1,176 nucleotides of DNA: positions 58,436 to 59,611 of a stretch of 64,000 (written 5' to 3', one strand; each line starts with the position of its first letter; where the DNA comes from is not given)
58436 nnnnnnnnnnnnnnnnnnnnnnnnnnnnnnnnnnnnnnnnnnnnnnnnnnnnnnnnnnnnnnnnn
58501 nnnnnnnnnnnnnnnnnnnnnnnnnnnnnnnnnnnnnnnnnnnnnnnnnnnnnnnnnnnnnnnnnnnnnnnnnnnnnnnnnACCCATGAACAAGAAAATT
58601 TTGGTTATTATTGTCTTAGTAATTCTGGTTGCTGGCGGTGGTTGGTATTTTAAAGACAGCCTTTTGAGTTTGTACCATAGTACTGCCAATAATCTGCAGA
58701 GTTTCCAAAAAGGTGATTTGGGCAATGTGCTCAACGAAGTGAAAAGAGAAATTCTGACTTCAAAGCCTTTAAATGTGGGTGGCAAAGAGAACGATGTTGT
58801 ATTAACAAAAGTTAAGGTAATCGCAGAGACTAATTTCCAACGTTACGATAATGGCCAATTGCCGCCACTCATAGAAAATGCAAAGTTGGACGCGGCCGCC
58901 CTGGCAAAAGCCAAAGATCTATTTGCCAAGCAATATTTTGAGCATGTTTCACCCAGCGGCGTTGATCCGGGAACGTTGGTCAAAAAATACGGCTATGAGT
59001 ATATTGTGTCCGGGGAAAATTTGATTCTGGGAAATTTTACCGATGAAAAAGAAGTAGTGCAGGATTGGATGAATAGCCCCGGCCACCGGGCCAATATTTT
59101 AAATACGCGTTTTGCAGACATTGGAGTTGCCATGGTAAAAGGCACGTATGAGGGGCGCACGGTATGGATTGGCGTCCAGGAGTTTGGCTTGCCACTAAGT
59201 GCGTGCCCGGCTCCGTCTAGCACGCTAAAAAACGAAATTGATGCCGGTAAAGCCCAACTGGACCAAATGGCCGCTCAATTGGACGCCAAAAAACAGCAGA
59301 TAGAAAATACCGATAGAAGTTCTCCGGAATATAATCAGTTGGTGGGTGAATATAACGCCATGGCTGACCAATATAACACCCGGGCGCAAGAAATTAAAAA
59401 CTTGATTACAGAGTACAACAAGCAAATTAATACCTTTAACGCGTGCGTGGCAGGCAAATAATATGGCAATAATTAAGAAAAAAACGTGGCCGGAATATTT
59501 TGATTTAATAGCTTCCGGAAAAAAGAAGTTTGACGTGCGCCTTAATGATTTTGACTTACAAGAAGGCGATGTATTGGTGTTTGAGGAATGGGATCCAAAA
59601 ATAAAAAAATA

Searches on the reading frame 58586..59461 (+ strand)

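Call 11: search_protein_families(library=pfam, proteins=[window:58586-59461:+], max_evalue=0.001)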
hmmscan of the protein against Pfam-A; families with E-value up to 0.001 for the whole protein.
window:58586-59461:+ (291 aa): 1 family
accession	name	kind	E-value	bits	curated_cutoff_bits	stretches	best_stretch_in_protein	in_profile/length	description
PF00188.32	CAP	-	1.3e-14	55.5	21.1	1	91-195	12-114/117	Cysteine-rich secretory protein family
